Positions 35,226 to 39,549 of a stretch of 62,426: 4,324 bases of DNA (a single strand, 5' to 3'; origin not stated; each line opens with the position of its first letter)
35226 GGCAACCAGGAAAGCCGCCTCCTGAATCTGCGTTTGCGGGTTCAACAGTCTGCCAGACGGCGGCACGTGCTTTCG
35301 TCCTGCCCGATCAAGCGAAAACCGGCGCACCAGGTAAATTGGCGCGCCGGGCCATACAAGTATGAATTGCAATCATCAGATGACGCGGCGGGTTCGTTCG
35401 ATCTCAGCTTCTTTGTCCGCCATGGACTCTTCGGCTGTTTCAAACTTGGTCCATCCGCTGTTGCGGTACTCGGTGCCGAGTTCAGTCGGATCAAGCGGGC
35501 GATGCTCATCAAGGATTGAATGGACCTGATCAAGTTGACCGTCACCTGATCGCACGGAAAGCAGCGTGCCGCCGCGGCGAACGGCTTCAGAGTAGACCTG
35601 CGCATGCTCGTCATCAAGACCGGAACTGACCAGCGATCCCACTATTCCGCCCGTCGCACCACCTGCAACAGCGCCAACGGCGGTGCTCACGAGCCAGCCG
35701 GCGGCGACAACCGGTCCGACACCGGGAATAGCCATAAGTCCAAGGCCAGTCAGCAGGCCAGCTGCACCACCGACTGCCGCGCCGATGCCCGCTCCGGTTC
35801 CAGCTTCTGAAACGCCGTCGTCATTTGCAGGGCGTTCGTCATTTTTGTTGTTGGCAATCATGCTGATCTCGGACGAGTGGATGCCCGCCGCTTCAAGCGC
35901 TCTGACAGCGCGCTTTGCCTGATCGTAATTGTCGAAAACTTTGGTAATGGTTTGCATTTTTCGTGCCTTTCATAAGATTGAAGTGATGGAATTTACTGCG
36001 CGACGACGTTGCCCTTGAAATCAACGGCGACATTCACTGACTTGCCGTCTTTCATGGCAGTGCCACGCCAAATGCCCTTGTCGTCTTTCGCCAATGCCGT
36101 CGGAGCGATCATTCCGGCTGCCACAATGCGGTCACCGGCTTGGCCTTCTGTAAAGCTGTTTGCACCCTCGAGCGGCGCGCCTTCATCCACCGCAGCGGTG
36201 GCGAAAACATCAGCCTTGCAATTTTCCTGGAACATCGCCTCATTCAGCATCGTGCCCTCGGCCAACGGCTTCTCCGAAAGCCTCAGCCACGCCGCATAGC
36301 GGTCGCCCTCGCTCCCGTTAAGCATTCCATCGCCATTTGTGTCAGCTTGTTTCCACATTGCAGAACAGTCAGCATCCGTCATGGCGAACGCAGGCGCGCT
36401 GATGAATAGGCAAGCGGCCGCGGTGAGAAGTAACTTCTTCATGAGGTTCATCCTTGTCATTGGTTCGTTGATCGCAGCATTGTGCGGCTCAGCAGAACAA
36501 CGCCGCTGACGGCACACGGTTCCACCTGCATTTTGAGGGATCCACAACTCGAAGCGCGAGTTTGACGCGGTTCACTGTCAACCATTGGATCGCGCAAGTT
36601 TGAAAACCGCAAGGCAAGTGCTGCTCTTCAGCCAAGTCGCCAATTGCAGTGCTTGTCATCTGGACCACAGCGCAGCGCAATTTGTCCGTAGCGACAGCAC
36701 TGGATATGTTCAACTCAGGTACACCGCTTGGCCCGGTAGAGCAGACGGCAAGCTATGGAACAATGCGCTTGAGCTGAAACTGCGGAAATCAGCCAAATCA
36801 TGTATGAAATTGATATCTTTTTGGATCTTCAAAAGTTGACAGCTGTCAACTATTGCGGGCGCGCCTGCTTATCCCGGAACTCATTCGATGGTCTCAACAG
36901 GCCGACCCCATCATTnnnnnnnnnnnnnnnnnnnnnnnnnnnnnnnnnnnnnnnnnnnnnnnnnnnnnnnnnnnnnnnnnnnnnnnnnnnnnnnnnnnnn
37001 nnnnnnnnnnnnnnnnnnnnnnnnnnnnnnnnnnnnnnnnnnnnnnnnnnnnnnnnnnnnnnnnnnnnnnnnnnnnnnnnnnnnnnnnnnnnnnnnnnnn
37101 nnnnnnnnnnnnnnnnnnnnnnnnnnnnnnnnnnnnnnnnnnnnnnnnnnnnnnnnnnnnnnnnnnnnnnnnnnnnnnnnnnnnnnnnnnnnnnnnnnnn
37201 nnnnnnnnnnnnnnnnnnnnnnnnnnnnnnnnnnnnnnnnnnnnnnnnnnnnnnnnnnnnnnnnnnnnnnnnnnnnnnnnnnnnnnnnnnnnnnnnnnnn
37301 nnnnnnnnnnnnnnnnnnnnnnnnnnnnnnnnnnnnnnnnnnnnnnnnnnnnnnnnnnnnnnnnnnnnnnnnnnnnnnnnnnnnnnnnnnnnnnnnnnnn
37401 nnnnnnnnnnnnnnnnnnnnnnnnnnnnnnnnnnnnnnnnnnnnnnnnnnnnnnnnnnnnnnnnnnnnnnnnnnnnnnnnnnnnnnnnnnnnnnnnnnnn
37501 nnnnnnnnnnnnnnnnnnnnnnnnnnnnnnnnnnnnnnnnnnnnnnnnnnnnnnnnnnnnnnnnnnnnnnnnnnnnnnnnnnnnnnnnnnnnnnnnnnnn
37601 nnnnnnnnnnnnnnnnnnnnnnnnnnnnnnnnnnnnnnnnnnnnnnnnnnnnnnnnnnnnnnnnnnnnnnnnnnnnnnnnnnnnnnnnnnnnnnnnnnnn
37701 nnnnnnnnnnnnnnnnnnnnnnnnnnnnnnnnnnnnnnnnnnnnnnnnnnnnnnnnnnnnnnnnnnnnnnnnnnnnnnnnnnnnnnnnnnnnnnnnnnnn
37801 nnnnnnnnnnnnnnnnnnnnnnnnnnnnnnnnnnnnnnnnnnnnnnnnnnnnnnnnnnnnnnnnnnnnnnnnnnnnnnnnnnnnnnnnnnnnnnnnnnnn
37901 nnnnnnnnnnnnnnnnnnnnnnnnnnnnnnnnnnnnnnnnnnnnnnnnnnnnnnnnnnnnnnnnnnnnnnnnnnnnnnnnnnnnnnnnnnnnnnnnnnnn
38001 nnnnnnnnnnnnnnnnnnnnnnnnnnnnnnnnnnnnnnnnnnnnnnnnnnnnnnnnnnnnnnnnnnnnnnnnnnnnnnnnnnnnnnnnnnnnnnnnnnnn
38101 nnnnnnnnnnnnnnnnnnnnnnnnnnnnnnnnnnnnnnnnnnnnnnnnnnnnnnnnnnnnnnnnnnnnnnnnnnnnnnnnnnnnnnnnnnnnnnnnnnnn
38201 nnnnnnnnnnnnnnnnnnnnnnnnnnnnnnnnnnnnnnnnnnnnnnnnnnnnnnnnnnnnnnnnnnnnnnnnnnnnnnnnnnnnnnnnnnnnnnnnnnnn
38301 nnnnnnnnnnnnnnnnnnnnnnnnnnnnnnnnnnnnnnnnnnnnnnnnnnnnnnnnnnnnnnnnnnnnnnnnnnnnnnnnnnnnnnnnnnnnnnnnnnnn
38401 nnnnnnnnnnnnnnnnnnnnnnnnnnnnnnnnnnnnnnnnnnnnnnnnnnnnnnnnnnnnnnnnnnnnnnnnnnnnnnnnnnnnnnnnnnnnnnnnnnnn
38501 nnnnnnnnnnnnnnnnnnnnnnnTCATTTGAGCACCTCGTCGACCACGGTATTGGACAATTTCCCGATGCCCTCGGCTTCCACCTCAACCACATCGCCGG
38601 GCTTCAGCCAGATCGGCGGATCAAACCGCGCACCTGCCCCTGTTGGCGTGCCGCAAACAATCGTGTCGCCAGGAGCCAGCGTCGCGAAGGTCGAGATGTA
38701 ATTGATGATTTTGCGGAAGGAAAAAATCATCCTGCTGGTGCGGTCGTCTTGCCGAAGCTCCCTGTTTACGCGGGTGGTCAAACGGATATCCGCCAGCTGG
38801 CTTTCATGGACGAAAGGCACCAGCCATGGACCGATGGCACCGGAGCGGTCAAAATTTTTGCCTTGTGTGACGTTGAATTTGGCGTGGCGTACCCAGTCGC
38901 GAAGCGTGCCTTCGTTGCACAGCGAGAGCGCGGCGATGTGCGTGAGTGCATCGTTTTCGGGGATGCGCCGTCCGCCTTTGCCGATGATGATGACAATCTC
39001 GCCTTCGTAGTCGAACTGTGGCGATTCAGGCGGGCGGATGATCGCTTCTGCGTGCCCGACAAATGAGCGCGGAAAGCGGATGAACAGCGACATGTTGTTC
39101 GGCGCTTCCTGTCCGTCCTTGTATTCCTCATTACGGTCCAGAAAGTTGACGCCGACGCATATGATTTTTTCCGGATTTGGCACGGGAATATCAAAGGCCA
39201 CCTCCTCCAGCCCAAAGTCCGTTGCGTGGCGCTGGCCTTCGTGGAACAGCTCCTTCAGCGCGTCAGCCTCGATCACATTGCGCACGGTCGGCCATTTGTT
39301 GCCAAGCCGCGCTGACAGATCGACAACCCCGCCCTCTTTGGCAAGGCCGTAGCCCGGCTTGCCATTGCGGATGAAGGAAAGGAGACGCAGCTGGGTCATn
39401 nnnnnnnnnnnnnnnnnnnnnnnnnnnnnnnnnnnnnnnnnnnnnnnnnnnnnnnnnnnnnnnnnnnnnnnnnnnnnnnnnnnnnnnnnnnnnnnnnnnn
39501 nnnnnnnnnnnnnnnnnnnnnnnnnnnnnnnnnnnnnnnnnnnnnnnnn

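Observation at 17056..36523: Island of eight exact EcfG-type (GGAAC-N16/17-CGTT) general-stress promoters within ~20 kb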

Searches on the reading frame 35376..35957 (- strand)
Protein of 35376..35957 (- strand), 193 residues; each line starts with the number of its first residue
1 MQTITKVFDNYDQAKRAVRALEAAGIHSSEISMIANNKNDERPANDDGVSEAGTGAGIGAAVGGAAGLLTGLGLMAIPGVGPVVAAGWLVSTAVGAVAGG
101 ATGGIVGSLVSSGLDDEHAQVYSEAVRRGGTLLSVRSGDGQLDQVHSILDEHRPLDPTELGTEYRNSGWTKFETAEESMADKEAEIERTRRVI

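Call 4: search_protein_families(library=pfam, proteins=[window:35376-35957:-])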
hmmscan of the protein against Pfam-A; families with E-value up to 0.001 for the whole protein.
window:35376-35957:- (193 aa): 2 families
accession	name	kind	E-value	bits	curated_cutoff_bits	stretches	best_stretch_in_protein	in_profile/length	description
PF11181.13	YflT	-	3.5e-06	27.9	26.2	1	5-69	3-69/99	Heat induced stress protein YflT domain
PF06897.17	DUF1269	-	0.00096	19.9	26.9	0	60-153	1-79/100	Protein of unknown function (DUF1269)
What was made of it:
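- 35376..35957 (-): YflT-domain stress protein, 35 nt downstream of orf149 and probably co-transcribed with it. PF11181 scores 27.9 bits against a cutoff of 26.2 (call 4).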

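Call 7: search_protein_families(library=ncbifam, proteins=[window:35376-35957:-], max_evalue=0.01)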
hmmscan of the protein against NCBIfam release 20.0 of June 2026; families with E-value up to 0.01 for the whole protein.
window:35376-35957:- (193 aa): 0 families

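Call 41: find_related_loci(query=window:35376-35957:-, collection=metagenome_contigs, flank=10000)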
Query window:35376-35957:- (193 aa) in metagenome_contigs; peptide patterns used: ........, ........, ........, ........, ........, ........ (x = any residue, [..] = any of these).
600 stretches matched a pattern (row limit reached: there are more); 341 encode a relative of the query (tblastn E <= 1e-3); the best 80 are kept; 80 distinct loci.
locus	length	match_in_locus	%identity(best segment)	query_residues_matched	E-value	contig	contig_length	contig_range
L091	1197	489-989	51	5-173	6e-46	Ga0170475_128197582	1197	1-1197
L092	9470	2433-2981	48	2-170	3e-42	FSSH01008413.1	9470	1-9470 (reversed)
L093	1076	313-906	48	3-189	1e-37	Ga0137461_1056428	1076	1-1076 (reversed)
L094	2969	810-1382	50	1-190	4e-35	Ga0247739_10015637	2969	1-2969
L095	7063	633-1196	49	7-190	5e-35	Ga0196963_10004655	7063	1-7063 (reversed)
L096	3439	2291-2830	50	1-174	6e-35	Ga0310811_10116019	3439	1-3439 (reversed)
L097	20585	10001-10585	50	1-190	2e-34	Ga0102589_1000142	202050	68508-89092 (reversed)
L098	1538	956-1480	51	1-170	1e-34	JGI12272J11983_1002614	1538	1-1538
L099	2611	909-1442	52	2-173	3e-34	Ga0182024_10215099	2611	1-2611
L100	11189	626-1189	49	7-190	3e-34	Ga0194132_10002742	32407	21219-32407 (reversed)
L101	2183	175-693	51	1-170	4e-34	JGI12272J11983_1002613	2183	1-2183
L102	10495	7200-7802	46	3-188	2e-33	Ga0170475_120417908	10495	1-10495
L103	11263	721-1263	49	8-190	1e-33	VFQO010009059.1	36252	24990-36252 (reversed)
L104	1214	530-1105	45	1-178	2e-34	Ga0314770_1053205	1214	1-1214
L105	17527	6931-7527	45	3-188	3e-33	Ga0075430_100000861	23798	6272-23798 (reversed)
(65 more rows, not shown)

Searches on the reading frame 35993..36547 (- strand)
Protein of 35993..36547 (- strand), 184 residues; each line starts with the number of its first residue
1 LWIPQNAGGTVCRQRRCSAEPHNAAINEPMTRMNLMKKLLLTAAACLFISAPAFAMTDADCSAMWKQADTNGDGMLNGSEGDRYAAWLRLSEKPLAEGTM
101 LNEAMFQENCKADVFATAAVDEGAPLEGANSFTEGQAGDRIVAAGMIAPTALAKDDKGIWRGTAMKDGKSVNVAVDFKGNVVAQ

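Call 6: search_protein_families(library=pfam, proteins=[window:35993-36547:-], max_evalue=0.01)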
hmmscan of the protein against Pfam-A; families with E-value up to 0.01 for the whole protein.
window:35993-36547:- (184 aa): 0 families

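Call 50: search_protein_families(library=pfam, proteins=[window:35993-36442:-], max_evalue=1)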
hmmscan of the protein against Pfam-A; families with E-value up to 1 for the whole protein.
window:35993-36442:- (149 aa): 2 families
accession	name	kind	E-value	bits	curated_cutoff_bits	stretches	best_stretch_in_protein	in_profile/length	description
PF00036.39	EF-hand_1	-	0.011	15.7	25.4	1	26-45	2-21/29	EF hand domain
PF13202.12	EF-hand_5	-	0.12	12.4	25.9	1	31-45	6-20/25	EF hand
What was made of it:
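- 35993..36442 (-): orf149, a secreted protein with a signal peptide and an EF-hand-like loop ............. EF-hand_1 hit E=0.011, below the Pfam cutoff (call 50).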

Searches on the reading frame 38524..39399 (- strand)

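Call 9: search_protein_families(library=pfam, proteins=[window:38524-39399:-])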
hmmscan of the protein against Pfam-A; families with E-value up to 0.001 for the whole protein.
window:38524-39399:- (291 aa): 1 family
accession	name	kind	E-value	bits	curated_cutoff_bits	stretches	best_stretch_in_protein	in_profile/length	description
PF01557.24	FAA_hydrolase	-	1.7e-62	211.3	23.9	1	78-286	1-214/214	Fumarylacetoacetate (FAA) hydrolase C-terminal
